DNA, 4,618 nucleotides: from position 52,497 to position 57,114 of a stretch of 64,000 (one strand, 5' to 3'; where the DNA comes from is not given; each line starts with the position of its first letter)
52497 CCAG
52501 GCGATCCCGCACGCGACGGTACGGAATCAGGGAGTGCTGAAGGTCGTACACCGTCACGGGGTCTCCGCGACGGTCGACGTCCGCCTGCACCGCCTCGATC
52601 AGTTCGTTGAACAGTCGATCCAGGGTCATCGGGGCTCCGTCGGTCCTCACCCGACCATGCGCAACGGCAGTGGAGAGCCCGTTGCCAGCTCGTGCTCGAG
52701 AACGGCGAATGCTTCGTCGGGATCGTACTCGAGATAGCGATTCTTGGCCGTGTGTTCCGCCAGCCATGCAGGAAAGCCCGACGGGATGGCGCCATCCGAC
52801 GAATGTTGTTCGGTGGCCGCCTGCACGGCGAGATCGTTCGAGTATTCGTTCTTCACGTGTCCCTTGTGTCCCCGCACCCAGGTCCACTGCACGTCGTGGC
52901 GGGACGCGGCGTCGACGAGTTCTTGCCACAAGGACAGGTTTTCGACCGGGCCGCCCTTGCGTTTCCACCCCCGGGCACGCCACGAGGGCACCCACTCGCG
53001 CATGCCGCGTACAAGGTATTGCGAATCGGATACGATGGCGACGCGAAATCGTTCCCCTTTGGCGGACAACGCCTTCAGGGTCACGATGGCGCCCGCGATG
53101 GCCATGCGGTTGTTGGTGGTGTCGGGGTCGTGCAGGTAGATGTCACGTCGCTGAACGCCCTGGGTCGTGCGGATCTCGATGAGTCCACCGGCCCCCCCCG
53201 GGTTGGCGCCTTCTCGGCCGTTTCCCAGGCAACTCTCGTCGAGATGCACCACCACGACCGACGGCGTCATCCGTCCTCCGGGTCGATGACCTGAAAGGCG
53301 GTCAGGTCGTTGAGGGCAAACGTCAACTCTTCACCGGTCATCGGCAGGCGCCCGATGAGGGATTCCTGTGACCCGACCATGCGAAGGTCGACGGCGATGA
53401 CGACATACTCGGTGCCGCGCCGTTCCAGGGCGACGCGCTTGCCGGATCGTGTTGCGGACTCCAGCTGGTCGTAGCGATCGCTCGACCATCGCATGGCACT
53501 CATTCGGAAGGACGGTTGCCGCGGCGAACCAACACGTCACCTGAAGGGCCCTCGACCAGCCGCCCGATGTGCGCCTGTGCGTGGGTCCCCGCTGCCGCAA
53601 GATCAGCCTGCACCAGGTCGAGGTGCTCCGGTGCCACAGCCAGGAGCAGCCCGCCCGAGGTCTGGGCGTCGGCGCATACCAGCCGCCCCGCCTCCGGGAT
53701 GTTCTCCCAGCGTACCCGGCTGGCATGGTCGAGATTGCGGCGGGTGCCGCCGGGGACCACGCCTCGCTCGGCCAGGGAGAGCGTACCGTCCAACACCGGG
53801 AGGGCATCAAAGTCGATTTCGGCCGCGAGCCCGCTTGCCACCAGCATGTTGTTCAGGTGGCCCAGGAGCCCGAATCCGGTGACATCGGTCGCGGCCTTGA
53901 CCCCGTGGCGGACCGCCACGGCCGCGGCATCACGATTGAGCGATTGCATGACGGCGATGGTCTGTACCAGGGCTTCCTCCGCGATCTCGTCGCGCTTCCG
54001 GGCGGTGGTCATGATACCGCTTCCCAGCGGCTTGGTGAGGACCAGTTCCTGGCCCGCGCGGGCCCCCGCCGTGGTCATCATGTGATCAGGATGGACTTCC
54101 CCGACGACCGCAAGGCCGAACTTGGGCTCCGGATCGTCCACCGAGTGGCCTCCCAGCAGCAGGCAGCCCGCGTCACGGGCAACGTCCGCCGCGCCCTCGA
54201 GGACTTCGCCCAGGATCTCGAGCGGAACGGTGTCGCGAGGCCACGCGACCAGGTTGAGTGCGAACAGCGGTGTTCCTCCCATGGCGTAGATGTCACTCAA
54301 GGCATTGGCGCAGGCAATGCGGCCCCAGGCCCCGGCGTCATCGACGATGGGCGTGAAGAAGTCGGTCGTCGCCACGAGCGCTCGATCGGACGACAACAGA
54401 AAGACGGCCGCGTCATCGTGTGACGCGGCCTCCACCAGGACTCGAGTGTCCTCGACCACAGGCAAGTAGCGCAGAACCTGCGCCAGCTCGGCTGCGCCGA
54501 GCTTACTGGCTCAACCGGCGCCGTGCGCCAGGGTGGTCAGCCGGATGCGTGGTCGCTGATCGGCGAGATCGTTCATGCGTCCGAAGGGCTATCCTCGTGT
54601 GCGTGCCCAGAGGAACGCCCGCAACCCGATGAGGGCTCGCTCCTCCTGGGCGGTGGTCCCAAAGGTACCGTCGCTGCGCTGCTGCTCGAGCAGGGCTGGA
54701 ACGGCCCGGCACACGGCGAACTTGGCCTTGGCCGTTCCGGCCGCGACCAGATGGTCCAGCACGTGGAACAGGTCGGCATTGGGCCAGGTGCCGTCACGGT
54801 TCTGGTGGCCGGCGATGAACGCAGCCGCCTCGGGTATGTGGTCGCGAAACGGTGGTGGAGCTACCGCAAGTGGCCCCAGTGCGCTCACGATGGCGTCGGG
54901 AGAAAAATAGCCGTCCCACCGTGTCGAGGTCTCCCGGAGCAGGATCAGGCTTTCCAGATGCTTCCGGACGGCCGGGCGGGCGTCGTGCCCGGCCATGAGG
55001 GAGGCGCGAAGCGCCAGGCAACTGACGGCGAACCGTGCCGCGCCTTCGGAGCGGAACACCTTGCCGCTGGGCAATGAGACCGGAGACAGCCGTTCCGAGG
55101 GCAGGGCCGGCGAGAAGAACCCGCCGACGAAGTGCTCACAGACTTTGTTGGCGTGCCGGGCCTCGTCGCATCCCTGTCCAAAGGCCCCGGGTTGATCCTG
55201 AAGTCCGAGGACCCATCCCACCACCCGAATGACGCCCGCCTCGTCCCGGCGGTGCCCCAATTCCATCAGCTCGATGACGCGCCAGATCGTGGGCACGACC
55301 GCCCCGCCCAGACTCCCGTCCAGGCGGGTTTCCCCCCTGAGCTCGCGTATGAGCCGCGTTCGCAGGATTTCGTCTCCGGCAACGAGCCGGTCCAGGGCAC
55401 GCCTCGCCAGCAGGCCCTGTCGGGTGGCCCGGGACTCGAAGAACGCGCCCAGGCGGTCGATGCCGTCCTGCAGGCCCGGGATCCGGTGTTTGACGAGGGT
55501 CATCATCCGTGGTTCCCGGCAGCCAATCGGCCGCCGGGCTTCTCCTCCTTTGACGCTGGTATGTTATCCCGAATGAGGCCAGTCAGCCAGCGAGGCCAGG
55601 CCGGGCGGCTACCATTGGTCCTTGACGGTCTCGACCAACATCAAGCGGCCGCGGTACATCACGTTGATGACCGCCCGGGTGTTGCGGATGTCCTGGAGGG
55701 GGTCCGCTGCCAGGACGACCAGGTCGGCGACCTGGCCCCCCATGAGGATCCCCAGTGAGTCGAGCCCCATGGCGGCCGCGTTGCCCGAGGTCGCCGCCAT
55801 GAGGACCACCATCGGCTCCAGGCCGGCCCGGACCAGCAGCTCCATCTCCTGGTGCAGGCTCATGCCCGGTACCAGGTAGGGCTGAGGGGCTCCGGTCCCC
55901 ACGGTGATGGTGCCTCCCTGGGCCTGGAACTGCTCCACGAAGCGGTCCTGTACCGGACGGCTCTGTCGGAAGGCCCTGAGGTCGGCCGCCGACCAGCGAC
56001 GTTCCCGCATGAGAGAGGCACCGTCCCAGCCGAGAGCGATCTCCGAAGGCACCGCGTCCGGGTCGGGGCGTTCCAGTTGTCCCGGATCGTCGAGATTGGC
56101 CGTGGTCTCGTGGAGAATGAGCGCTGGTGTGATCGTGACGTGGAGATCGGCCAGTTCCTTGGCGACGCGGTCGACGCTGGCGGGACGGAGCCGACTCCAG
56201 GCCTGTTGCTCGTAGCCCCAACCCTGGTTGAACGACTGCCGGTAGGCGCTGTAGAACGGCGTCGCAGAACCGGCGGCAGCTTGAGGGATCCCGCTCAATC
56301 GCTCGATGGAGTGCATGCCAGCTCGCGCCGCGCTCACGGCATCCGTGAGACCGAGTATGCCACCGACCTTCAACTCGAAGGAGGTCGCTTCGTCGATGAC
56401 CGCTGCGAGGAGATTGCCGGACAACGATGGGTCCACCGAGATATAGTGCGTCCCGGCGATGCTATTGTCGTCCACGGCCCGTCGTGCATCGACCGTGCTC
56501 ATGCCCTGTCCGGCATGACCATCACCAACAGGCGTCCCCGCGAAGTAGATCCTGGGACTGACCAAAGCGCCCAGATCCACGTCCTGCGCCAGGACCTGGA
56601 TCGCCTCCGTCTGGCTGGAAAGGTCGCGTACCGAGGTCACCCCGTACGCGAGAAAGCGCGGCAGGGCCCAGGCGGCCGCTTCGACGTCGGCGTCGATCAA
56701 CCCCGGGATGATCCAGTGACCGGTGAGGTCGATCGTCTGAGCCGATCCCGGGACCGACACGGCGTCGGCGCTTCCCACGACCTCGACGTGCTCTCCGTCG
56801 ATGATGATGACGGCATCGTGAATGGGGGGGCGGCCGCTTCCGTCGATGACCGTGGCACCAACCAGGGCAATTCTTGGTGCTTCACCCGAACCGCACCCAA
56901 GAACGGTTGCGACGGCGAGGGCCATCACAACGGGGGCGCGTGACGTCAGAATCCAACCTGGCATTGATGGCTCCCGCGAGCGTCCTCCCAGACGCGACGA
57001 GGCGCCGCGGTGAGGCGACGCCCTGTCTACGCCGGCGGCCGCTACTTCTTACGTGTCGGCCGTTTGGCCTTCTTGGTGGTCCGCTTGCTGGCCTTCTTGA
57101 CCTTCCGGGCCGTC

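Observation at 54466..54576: selD is a selenoprotein: in-frame UGA at the catalytic Cys position plus SECIS-like hairpins, and the ORF track splits the gene there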

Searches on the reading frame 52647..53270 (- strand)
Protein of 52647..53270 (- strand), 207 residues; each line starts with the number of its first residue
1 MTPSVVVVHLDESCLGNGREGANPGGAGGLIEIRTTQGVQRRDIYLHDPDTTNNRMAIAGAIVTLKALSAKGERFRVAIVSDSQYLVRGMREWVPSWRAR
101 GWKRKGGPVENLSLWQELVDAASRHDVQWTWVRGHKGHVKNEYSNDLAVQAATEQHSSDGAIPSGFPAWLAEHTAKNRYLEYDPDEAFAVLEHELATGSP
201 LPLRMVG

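Call 11: search_protein_families(library=pfam, proteins=[window:52647-53270:-], max_evalue=0.01)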
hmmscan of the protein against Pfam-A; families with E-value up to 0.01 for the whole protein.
window:52647-53270:- (207 aa): 1 family
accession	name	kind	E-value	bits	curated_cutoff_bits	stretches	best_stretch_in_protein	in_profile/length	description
PF00075.30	RNase_H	-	7.3e-28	97.9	25.8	1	5-152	3-140/141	RNase H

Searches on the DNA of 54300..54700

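Call 7: search_rna_families(source=window, start=54300, end=54700, threshold=evalue, max_evalue=10, show_alignments=3)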
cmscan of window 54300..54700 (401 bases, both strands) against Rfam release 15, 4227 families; matches with E-value up to 10: 2.
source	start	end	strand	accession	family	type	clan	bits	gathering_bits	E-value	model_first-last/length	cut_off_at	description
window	54600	54630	-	RF02465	Ms_AS-5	Gene; sRNA;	-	13.1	46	9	1-45/45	no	Mycobacterium sRNA Ms_AS-5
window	54535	54580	-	RF01310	sR7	Gene; snRNA; snoRNA; CD-box;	-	10.6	37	6.7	1-57/57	no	Small nucleolar RNA sR7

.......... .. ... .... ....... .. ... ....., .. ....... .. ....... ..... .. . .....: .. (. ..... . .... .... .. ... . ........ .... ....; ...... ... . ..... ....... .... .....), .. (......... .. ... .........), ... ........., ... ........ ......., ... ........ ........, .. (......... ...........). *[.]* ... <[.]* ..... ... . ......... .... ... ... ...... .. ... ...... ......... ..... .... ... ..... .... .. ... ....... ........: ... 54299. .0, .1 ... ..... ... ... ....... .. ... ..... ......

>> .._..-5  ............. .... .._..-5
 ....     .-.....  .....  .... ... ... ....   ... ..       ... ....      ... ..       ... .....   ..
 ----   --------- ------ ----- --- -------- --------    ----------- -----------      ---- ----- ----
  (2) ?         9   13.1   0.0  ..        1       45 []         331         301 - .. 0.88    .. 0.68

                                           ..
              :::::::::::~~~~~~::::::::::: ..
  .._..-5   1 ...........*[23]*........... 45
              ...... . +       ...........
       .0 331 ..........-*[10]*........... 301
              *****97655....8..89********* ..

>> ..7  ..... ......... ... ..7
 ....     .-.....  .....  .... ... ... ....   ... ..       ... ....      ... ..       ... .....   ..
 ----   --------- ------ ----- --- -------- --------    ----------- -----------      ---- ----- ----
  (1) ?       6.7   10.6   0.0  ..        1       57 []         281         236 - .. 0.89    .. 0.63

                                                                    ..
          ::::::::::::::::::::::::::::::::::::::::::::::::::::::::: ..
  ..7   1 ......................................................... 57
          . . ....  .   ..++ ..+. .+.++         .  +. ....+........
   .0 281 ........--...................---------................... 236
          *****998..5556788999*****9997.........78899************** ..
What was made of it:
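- On Any Rfam family (including the SECIS families): Only two chance hits (E = 6.7 and 9) appear in 54300-54700 (call 7).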

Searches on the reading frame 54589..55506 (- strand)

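Call 11: search_protein_families(library=pfam, proteins=[window:54589-55506:-], max_evalue=0.01)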
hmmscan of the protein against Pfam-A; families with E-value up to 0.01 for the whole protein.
window:54589-55506:- (305 aa): 1 family
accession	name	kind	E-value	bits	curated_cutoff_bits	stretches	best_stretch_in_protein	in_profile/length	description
PF13243.12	SQHop_cyclase_C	-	3e-05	23.7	26.1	0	249-286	193-230/319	Squalene-hopene cyclase C-terminal domain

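Call 40: search_protein_families(library=ncbifam, proteins=[window:54589-55506:-], max_evalue=0.001)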
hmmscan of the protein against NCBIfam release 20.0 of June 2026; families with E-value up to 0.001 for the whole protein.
window:54589-55506:- (305 aa): 2 families
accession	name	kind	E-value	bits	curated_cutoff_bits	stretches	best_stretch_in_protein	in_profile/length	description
TIGR03463.1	osq_cycl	subfamily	6.9e-05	21.3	851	1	224-285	479-547/634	2,3-oxidosqualene cyclase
TIGR01787.1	squalene_cyclas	subfamily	0.00033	19.4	322.7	0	250-283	554-588/622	squalene/oxidosqualene cyclases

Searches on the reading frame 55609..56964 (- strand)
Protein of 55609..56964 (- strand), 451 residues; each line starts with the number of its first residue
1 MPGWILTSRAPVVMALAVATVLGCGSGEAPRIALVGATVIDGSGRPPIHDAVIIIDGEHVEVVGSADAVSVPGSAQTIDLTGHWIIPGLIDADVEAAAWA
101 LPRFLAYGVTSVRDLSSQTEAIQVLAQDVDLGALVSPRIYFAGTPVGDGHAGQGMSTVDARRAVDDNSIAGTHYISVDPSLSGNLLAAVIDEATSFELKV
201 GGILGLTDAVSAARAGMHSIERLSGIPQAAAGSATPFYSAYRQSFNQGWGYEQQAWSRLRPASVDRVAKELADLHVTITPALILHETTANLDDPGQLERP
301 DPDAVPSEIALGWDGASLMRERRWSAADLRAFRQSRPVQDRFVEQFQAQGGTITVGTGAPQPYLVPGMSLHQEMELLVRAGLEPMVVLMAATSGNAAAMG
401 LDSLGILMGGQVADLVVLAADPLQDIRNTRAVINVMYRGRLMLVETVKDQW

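Call 11: search_protein_families(library=pfam, proteins=[window:55609-56964:-], max_evalue=0.01)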
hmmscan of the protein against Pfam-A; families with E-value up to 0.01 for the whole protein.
window:55609-56964:- (451 aa): 2 families
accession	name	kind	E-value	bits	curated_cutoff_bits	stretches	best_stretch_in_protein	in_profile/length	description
PF01979.26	Amidohydro_1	-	4.3e-09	36.5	25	1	369-441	259-344/345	Amidohydrolase family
PF07969.17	Amidohydro_3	-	2.3e-06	27.8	29.7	1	388-432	413-458/472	Amidohydrolase family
